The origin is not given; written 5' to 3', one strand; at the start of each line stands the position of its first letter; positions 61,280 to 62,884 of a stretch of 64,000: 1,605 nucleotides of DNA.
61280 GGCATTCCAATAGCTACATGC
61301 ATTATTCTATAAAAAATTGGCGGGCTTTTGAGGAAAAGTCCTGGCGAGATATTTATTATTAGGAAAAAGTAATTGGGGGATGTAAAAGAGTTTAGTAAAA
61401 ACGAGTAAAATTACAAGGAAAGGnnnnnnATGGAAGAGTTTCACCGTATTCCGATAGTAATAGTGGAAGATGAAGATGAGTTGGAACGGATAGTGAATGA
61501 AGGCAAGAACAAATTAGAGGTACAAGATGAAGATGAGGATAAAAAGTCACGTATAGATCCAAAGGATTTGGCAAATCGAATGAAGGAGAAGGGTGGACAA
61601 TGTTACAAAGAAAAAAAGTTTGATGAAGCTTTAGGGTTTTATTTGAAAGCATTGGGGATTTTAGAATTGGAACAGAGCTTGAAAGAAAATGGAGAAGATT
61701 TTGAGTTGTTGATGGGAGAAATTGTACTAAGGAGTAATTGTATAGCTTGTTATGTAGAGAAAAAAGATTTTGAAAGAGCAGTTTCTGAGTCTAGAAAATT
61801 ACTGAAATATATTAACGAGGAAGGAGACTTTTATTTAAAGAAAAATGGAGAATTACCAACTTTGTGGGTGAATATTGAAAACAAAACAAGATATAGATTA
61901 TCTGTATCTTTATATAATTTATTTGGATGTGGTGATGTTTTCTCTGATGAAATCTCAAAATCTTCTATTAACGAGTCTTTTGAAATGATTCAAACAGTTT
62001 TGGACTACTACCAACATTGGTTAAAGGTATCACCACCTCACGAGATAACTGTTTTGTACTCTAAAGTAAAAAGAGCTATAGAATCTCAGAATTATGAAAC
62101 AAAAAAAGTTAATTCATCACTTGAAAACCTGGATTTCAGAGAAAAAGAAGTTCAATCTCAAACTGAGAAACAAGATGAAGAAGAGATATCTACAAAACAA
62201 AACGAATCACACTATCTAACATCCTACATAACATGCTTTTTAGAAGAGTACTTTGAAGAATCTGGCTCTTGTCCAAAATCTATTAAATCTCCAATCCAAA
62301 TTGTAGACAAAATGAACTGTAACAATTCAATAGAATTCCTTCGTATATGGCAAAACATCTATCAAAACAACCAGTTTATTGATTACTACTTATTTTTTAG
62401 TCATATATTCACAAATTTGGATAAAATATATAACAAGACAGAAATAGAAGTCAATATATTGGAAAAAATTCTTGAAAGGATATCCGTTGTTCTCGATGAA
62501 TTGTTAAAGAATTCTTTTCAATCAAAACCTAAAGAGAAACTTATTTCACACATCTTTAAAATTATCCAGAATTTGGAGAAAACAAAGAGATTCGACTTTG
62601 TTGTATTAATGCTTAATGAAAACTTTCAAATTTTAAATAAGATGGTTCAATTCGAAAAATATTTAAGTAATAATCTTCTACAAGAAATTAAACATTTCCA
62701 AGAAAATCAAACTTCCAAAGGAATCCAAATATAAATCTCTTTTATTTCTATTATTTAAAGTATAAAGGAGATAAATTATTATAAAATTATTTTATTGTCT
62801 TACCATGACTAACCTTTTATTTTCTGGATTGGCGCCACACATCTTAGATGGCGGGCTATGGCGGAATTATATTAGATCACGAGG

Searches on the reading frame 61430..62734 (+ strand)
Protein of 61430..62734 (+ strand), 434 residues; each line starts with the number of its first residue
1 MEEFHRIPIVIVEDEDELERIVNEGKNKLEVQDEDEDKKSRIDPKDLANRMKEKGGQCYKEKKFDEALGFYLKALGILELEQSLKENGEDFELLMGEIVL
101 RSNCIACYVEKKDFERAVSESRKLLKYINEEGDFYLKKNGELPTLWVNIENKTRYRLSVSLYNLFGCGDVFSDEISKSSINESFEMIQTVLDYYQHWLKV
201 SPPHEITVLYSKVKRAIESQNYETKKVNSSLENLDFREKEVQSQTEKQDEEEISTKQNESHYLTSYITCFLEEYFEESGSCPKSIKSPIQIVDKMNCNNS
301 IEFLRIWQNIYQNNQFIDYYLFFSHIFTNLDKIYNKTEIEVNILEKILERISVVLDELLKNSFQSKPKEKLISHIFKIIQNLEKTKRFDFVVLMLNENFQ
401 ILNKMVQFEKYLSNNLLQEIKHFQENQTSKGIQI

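Call 9: search_protein_families(library=pfam, proteins=[window:61430-62734:+])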
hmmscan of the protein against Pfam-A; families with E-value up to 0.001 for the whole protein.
window:61430-62734:+ (434 aa): 2 families
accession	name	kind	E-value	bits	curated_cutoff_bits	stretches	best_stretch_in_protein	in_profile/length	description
PF13877.11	RPAP3_C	-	4e-06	27.7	23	1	297-397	2-89/92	Potential Monad-binding region of RPAP3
PF23153.1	Aip3p_Bud6_N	-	0.00071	20.3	27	0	303-382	17-97/109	Aip3p/Bud6 N-terminal domain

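Call 63: find_encoding_contigs(protein=window:61430-62734:+, flank=10000, max_places=1)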
Protein window:61430-62734:+ (434 aa): 6 contigs read that carry it; 1 place shown.
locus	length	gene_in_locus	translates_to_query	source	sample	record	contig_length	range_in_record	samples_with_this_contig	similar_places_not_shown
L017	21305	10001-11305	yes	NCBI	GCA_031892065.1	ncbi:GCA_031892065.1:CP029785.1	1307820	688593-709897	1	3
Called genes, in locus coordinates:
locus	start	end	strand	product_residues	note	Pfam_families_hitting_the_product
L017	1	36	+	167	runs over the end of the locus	PF00111:Fer2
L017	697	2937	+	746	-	PF00076:RRM_1, PF13893:RRM_5 (faint), PF22976:RRM_10 (faint), PF00076:RRM_1, PF00658:MLLE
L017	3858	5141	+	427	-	-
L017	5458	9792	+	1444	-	PF25390:WD40_RLD, PF13540:RCC1_2 (weak), PF25384:Alsin_RLD (faint), PF13540:RCC1_2 (weak), PF00415:RCC1, PF13540:RCC1_2 (weak)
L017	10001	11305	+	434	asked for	PF13877:RPAP3_C (weak)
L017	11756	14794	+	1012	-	-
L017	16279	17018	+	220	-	-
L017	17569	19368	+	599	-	-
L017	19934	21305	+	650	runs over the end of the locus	-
